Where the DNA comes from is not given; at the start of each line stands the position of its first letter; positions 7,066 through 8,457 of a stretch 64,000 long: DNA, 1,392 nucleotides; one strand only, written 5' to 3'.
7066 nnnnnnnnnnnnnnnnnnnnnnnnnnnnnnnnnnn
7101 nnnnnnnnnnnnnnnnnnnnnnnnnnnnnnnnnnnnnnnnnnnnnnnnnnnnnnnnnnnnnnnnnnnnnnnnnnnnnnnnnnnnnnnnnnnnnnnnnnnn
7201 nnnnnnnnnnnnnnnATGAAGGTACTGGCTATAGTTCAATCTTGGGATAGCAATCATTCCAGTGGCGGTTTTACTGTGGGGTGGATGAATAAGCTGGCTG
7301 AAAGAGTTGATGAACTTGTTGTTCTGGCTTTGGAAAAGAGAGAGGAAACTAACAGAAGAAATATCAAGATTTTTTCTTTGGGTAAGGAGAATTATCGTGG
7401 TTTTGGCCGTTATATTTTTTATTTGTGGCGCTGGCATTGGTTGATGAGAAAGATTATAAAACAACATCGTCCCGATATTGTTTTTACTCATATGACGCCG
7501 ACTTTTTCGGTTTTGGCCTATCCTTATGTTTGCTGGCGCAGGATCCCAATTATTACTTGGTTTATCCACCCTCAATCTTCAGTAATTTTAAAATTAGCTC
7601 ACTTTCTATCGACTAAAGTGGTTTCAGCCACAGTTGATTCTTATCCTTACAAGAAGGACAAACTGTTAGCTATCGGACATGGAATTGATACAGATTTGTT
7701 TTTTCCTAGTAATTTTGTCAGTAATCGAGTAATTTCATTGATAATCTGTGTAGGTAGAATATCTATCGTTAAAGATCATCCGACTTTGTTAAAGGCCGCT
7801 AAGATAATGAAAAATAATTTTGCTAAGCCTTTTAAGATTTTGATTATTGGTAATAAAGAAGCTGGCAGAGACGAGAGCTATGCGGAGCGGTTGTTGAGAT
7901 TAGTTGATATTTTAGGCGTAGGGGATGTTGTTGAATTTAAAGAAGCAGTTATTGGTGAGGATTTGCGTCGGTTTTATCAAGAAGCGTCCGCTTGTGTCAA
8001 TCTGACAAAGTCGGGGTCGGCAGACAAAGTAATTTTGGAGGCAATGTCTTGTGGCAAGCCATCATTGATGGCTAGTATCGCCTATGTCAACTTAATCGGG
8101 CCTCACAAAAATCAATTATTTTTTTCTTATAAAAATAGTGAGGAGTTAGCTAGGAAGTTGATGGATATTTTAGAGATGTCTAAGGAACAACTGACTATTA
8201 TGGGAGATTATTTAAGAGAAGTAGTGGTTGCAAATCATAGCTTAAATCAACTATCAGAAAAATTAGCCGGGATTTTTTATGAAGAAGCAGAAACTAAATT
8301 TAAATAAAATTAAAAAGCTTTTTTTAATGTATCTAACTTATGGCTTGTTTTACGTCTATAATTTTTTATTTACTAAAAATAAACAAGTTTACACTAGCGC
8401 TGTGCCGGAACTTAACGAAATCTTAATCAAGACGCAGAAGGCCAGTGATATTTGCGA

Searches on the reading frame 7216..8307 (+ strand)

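Call 4: search_protein_families(library=pfam, proteins=[window:7216-8307:+], max_evalue=0.01)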
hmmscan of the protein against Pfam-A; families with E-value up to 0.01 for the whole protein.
window:7216-8307:+ (363 aa): 5 families
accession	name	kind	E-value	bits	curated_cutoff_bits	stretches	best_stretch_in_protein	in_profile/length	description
PF00534.26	Glycos_transf_1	-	2e-17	63.7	26.4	1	175-328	17-164/172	Glycosyl transferases group 1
PF13692.12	Glyco_trans_1_4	-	4.4e-17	63.1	27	1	175-320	3-141/142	Glycosyl transferases group 1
PF13439.12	Glyco_transf_4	-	4.2e-08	33.8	28.5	1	25-114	13-101/170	Glycosyltransferase Family 4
PF13524.12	Glyco_trans_1_2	-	1.6e-06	28.5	25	1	225-349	27-141/144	Glycosyl transferase-like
PF13477.12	Glyco_trans_4_2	-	0.0092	16.6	23.4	0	18-94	11-83/139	Glycosyl transferase 4-like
